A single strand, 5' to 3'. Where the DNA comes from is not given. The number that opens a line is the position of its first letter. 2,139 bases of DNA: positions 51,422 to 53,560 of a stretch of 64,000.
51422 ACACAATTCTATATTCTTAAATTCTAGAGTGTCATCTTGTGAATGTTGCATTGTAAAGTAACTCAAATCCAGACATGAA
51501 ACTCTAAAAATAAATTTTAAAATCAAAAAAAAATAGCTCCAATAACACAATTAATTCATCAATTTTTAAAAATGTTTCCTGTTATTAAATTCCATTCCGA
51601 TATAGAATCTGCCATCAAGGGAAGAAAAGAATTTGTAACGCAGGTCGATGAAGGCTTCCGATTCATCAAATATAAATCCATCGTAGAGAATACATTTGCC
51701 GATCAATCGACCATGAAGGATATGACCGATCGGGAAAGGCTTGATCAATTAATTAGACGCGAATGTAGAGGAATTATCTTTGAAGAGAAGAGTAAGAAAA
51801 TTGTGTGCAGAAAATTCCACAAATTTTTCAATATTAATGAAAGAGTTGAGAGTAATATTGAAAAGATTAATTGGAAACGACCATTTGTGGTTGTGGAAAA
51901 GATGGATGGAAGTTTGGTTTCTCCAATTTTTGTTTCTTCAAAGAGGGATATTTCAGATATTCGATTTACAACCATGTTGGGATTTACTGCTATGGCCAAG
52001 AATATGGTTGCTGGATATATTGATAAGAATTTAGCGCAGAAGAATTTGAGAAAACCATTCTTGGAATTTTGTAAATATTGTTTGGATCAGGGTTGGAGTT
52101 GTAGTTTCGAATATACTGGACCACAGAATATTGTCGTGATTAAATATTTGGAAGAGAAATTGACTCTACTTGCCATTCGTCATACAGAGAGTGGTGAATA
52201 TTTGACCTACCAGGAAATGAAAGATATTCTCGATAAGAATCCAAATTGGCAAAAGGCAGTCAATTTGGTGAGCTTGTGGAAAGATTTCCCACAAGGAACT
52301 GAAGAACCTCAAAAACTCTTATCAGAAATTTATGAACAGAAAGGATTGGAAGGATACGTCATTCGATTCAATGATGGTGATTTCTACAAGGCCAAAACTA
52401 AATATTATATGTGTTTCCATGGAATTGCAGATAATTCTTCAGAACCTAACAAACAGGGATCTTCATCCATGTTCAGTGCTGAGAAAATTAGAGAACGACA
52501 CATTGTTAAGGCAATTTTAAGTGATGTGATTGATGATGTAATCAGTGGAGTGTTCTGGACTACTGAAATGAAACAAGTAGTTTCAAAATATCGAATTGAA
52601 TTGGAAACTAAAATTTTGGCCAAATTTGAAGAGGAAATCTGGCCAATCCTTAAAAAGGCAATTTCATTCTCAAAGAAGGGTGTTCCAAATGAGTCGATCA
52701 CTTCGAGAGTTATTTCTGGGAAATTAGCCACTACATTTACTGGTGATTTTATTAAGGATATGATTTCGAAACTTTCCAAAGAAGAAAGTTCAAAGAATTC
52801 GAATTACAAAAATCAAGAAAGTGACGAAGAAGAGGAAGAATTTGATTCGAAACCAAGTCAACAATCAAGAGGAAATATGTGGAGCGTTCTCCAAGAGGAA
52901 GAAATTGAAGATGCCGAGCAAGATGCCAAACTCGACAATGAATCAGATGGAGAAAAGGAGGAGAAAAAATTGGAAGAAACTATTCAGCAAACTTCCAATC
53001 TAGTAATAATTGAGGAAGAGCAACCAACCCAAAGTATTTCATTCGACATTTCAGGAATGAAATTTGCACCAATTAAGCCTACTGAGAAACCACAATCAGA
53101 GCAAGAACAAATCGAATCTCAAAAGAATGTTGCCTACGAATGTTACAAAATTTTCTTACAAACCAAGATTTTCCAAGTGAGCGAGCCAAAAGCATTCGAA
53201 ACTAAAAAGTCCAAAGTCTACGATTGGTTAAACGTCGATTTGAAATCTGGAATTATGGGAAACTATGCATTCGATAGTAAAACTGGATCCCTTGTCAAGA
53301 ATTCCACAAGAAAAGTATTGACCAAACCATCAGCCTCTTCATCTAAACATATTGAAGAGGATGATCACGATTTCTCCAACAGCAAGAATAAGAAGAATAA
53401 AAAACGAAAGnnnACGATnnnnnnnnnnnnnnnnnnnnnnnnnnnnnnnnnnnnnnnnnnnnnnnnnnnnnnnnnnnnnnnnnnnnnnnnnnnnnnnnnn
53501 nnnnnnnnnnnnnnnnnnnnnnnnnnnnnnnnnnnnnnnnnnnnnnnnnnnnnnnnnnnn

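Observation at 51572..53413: Stand-alone bacteriophage T4 Rnl1-type RNA ligase with a nuclear-localisation-like charged tail in a eukaryotic genome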

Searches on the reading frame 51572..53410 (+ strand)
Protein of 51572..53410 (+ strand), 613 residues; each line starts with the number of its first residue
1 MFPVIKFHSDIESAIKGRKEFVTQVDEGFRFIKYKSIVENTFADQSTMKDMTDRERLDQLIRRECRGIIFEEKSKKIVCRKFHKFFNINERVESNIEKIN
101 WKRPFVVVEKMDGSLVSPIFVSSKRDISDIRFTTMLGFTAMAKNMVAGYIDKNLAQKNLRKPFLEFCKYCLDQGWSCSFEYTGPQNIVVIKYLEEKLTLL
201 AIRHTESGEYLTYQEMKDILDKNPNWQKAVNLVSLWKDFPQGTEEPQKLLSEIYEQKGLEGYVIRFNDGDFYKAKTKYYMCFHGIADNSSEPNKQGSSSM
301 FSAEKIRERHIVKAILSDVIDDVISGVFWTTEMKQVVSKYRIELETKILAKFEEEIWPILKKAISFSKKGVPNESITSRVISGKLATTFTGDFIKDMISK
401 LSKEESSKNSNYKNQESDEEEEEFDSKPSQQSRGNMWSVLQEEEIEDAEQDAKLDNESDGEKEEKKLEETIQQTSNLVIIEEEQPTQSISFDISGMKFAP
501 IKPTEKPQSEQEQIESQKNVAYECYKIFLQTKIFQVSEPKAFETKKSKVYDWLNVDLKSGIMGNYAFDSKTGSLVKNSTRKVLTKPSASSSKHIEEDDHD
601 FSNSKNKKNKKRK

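Call 3: search_protein_families(library=pfam, proteins=[window:51572-53410:+], max_evalue=0.1)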
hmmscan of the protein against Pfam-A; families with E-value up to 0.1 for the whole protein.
window:51572-53410:+ (613 aa): 2 families
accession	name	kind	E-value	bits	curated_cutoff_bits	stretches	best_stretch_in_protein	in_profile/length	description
PF09511.15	RNA_lig_T4_1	-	1.1e-35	124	28.3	1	64-278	1-226/227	RNA ligase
PF09093.17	Lyase_catalyt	-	0.033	13.8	25.1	0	60-178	17-136/359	Lyase, catalytic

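Call 4: search_solved_structures(query=window:51572-53410:+, max_evalue=10, show_alignments=3)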
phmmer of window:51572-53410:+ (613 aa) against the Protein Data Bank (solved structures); distinct sequences matched with E-value up to 10: 3.
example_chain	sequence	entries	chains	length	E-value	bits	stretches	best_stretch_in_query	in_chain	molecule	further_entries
2c5u_A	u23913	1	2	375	8.6e-19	70.6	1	63-295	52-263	RNA LIGASE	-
9do4_B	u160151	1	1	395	1e-18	70.4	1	63-295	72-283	RNA ligase 1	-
5tt6_A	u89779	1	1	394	4.6e-18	68.2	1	63-295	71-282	T4 RNA ligase 1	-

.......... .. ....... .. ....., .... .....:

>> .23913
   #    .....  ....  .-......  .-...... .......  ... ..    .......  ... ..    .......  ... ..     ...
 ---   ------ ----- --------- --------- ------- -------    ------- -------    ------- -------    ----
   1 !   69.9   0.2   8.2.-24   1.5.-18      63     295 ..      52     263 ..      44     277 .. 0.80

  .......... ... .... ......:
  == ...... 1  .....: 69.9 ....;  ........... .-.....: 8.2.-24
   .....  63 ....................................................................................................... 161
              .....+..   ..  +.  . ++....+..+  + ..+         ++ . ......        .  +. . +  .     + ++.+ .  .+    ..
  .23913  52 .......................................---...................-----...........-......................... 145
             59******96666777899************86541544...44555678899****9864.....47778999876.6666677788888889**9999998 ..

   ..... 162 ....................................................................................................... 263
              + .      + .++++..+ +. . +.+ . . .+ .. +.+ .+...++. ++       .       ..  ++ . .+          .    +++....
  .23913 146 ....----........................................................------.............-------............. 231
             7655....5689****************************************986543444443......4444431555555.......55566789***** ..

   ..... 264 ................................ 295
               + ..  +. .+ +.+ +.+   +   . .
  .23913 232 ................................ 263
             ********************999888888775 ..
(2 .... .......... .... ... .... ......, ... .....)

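Call 5: find_homologous_proteins(query=window:51572-53410:+, max_evalue=0.001)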
Query window:51572-53410:+ (613 aa): 93 proteins with E <= 0.001 among 8000 candidates.
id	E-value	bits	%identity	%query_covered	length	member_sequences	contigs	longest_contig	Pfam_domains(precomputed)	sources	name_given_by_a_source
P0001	0.0e+0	1357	100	100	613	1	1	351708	PF09511.16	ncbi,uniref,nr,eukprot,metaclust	ncbi:hypothetical protein NAEGRDRAFT_80833 [Naegleria gruberi]|uniref:T4 RNA ligase 1-like N-termina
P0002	9.7e-233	792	60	95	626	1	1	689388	PF09511.16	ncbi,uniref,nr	ncbi:hypothetical protein C9374_002617 [Naegleria lovaniensis]|uniref:T4 RNA ligase 1-like N-termina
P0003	1.4e-198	679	59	83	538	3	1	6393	PF09414.16,PF09511.16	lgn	-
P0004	4.7e-134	466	42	94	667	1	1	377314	PF09511.16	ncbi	ncbi:hypothetical protein ABK040_002323 [Willaertia magna]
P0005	2.0e-90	322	37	97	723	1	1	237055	PF09511.16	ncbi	ncbi:hypothetical protein ABK040_011731 [Willaertia magna]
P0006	2.5e-85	305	44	57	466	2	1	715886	PF09511.16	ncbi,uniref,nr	ncbi:hypothetical protein FDP41_002853 [Naegleria fowleri]|uniref:T4 RNA ligase 1-like N-terminal do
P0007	8.0e-84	300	45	57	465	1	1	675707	PF09511.16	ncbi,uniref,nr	ncbi:hypothetical protein C9374_003164 [Naegleria lovaniensis]|uniref:T4 RNA ligase 1-like N-termina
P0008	1.8e-60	223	37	62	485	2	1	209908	PF09511.16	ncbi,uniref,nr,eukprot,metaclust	ncbi:predicted protein [Naegleria gruberi]|uniref:Predicted protein n=1 Tax=Naegleria gruberi TaxID=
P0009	1.6e-56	210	43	43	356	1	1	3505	PF09511.16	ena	-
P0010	1.0e-51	194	37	59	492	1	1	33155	PF09511.16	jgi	jgi:T4 RnlA family RNA ligase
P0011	1.2e-49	187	36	57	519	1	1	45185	PF09511.16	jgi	jgi:T4 RnlA family RNA ligase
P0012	5.6e-42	162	36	53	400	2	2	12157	PF09511.16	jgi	-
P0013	2.9e-41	160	35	53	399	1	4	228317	PF09511.16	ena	-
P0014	1.3e-40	158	34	53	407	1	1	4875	PF09511.16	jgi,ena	-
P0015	1.3e-40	158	35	52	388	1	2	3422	PF20819.3,PF09414.16,PF09511.16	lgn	-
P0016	6.8e-40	155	33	52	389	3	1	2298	PF20819.3,PF09414.16,PF09511.16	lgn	-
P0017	1.0e-39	155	34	53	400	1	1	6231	PF09511.16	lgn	-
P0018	5.1e-37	146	34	47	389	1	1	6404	PF20819.3,PF09511.16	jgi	-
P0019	2.5e-36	143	33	53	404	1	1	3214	PF09511.16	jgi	-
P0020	1.6e-35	141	32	52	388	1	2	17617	PF20819.3,PF09511.16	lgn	-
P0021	7.7e-35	139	30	59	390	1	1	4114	PF20819.3,PF09414.16,PF09511.16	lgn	-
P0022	1.4e-34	138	32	53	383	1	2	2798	PF09511.16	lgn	-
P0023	4.1e-34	136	30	57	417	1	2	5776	PF09511.16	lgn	-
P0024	1.2e-32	131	35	46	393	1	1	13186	PF09414.16,PF09511.16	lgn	-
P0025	3.5e-32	130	34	47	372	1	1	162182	PF09511.16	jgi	-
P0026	5.1e-32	129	31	46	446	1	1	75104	PF09511.16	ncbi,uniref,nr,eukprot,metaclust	ncbi:hypothetical protein DICPUDRAFT_87921 [Dictyostelium purpureum]|uniref:T4 RNA ligase 1-like N-t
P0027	5.3e-32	129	33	56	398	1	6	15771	PF09511.16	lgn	-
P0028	5.6e-32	129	28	60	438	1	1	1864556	PF09511.16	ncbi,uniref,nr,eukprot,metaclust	ncbi:hypothetical protein DLAC_06083 [Tieghemostelium lacteum]|uniref:T4 RNA ligase 1-like N-termina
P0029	8.9e-32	128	32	53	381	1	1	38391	PF09511.16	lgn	-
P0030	2.3e-31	127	33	53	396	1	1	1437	PF20819.3,PF09511.16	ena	-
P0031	3.6e-31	126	31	54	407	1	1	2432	PF09511.16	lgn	-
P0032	6.0e-31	126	30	53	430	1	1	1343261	PF09511.16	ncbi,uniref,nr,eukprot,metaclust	ncbi:hypothetical protein SAMD00019534_034300 [Acytostelium subglobosum LB1]|uniref:hypothetical pro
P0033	1.1e-30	125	31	53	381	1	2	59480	PF09511.16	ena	-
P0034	1.1e-29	122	30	47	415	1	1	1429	PF09511.16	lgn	-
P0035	1.3e-29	121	31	67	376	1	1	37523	PF09511.16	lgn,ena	-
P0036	3.7e-29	120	31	53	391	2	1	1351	PF09511.16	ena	-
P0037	4.2e-29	120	32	53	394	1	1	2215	PF09511.16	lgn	-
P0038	6.7e-29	119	28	51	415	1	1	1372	PF09511.16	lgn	-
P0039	1.2e-28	118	29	60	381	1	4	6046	PF09511.16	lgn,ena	-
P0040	4.8e-28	116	28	55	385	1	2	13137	PF09511.16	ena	-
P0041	9.6e-28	115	33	46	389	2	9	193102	PF09511.16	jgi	jgi:RNA ligase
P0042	2.5e-27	114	30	53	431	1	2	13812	PF09511.16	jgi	jgi:RNA ligase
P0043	2.6e-27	114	31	53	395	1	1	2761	PF20819.3,PF09511.16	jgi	jgi:RNA ligase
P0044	6.3e-27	112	28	55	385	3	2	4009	PF09414.16,PF09511.16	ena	-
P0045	8.5e-27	112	30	54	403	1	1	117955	PF09511.16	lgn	-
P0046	9.2e-27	112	32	46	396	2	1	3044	PF09511.16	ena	-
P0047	1.1e-26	112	32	53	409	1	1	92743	PF09511.16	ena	-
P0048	1.1e-26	112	30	53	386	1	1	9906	PF09511.16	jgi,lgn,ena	jgi:RNA ligase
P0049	1.1e-26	112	31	52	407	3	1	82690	PF09511.16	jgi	jgi:RNA ligase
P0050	1.8e-26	111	29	53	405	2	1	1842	PF09511.16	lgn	-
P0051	2.9e-26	110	32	55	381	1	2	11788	PF09511.16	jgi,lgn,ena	-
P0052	3.6e-26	110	29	53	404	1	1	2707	PF09511.16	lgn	-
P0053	1.7e-25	108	31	45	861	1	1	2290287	PF00155.28,PF09511.16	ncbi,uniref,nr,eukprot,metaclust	ncbi:hypothetical protein PPL_03309 [Heterostelium album PN500]|uniref:Aminotransferase class I/clas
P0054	2.2e-25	107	29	59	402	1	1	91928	PF20819.3,PF09511.16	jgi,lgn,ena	-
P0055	3.3e-25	107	33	43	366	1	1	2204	PF09511.16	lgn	-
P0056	3.4e-25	107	32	44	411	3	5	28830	PF09511.16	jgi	jgi:RNA ligase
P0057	5.1e-25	106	30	53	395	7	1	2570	PF09511.16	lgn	-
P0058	1.1e-24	105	28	58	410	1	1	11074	PF09511.16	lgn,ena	-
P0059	1.3e-24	105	31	53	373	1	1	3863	PF09511.16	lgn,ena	-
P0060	1.3e-24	105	30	47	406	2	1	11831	PF20819.3,PF09511.16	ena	-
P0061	2.5e-24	104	31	58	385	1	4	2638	PF09511.16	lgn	-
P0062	2.8e-24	104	29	53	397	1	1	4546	PF09511.16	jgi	jgi:RNA ligase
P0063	1.1e-23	102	30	53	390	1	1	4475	PF20819.3,PF09511.16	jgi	jgi:RNA ligase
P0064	1.3e-23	102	26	60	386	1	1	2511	PF09511.16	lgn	-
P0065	4.0e-23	100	28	53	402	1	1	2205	PF09511.16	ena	-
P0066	4.1e-23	100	28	57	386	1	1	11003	PF09511.16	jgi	jgi:RNA ligase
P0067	7.7e-23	99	29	54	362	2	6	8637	PF09511.16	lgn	-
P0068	8.5e-23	99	38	19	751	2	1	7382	PF03161.19,PF09511.16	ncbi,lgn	-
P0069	1.2e-22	98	28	53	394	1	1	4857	PF09511.16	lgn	-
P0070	1.4e-22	98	27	67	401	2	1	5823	PF09511.16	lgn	-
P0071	3.9e-21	93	28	49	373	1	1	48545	PF09511.16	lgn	-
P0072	5.6e-21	93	28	53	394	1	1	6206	PF09511.16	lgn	-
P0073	4.4e-20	90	28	53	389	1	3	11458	PF09511.16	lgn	-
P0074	2.3e-19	87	26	53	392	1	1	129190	PF09511.16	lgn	-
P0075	9.7e-19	85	26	53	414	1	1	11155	PF09511.16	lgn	-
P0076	1.4e-17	82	31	53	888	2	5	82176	PF13671.13,PF09511.16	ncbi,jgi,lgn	jgi:hypothetical protein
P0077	5.9e-16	76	29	47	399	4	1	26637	PF09511.16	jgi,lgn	-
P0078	3.5e-15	74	31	37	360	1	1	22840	PF09511.16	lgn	-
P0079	7.4e-15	73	29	47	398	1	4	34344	PF20819.3,PF09511.16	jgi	-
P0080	6.6e-8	50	28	38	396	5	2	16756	PF09511.16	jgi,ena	jgi:RNA ligase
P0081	1.4e-7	49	32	38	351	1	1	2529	PF09511.16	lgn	-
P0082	1.6e-7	48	32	38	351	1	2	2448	PF09511.16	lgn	-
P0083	1.6e-7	48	30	43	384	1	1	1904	PF09511.16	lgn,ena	-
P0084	5.0e-7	47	31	37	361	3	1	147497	PF09511.16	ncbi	-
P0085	2.8e-6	44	27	42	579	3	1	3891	PF00149.34,PF09511.16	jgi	jgi:RNA ligase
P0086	3.0e-6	44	28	37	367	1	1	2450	PF09511.16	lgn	-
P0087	3.2e-6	44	27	57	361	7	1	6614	PF09511.16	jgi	jgi:RNA ligase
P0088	3.9e-6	44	28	36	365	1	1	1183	PF09414.16,PF09511.16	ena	-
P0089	3.9e-6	44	27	38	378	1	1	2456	PF20819.3,PF09511.16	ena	-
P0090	4.0e-6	44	27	38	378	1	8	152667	PF20819.3,PF09511.16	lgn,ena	-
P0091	6.1e-6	43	28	41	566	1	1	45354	PF12850.13,PF09414.16,PF09511.16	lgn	-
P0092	6.2e-6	43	27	38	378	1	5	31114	PF20819.3,PF09511.16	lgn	-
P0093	6.5e-4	36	32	25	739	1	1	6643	PF00149.34,PF13671.13,PF09511.16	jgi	-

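Call 6: search_protein_families(library=ncbifam, proteins=[window:51572-53410:+], max_evalue=1)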
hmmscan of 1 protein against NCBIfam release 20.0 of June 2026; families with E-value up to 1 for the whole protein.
window:51572-53410:+ (613 aa): 1 family
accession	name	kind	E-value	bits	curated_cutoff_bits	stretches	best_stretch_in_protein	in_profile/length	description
TIGR02308.1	RNA_lig_T4_1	equivalog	7.2e-33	114.2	242.25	1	64-294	51-263/373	T4 RnlA family RNA ligase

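Call 7: search_protein_families(library=phrogs, proteins=[window:51572-53410:+], max_evalue=0.01)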
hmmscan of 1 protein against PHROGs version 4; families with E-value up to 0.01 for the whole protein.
window:51572-53410:+ (613 aa): 2 families
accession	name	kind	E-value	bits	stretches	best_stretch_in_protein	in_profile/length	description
phrog_562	-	tail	6.3e-45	154.7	1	18-293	24-264/377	RNA ligase and tail fiber protein attachment catalyst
phrog_8238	-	DNA, RNA and nucleotide metabolism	3.3e-14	53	1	29-292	424-683/737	RNA ligase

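Call 11: list_cluster_members(proteins=[P0001, P0008, P0002, P0004, P0005])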
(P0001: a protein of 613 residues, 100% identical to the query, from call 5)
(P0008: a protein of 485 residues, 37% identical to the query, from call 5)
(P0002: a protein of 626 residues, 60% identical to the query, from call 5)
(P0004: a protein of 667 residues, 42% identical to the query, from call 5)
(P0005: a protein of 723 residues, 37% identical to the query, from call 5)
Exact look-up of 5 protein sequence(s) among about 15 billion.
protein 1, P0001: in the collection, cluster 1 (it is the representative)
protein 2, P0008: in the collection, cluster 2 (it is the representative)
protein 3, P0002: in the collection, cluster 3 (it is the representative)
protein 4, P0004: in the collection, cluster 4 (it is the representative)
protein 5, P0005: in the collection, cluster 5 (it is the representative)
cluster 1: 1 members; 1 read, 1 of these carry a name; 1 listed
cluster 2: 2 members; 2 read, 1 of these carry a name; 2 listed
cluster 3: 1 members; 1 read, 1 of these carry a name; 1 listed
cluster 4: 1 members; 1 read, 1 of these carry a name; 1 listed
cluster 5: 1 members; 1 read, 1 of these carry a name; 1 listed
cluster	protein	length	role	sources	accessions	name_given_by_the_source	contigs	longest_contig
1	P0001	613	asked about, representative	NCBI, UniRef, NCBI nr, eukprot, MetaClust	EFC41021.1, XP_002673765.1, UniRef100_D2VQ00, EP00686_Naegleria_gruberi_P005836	hypothetical protein NAEGRDRAFT_80833 [Naegleria gruberi] | T4 RNA ligase 1-like N-terminal domain-containing protein n=1 Tax=Naegleria gruberi ... | uncharacterized protein NAEGRDRAFT_80833 [Naegleria gruberi]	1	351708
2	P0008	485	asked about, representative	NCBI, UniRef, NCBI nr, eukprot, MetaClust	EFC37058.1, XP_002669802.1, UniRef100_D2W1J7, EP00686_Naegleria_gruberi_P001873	predicted protein [Naegleria gruberi] | Predicted protein n=1 Tax=Naegleria gruberi TaxID=5762 RepID=D2W1J7_NAEGR | uncharacterized protein NAEGRDRAFT_75245 [Naegleria gruberi]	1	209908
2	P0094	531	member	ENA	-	-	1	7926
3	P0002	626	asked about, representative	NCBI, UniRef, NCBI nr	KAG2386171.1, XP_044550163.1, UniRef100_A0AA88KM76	hypothetical protein C9374_002617 [Naegleria lovaniensis] | T4 RNA ligase 1-like N-terminal domain-containing protein n=1 Tax=Naegleria lovaniensis ... | uncharacterized protein C9374_002617 [Naegleria lovaniensis]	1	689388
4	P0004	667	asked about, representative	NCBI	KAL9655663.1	hypothetical protein ABK040_002323 [Willaertia magna]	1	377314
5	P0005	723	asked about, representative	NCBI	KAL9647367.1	hypothetical protein ABK040_011731 [Willaertia magna]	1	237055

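Call 23: find_encoding_contigs(protein=P0002, flank=6000, max_places=2)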
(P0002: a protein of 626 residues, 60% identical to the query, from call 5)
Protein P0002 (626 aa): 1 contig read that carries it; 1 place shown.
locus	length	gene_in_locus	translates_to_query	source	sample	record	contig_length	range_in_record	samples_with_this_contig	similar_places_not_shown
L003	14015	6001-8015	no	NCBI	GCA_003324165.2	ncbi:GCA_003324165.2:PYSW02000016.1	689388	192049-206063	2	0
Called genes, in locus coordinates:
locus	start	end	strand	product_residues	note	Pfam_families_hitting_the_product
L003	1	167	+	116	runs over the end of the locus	-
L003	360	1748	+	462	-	-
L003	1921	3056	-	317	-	PF00025:Arf, PF00071:Ras, PF01926:MMR_HSR1 (weak), PF04670:Gtr1_RagA, PF08477:Roc, PF09439:SRPRB (weak)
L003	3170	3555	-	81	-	PF06417:EMC4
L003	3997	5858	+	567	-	PF01416:PseudoU_synth_1 (weak)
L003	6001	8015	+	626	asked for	PF09511:RNA_lig_T4_1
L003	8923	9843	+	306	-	-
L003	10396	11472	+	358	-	-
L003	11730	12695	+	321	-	PF00153:Mito_carr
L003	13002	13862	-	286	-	-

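Call 24: find_encoding_contigs(protein=P0004, flank=6000, max_places=2)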
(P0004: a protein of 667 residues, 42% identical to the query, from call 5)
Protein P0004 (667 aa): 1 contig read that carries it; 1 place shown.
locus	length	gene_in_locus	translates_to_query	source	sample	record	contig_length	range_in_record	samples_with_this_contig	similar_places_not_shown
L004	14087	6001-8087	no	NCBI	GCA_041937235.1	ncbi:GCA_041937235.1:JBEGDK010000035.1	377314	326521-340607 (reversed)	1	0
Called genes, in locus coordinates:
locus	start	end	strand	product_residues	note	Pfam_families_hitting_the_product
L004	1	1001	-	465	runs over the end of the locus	PF00450:Peptidase_S10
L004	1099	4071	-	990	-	PF00172:Zn_clus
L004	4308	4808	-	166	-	-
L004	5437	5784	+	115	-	-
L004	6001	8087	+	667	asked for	PF09511:RNA_lig_T4_1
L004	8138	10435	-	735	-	PF00615:RGS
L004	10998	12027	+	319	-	PF00071:Ras (weak)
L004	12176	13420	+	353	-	-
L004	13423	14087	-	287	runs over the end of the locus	PF03372:Exo_endo_phos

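Call 25: find_encoding_contigs(protein=P0001, flank=8000, max_places=2)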
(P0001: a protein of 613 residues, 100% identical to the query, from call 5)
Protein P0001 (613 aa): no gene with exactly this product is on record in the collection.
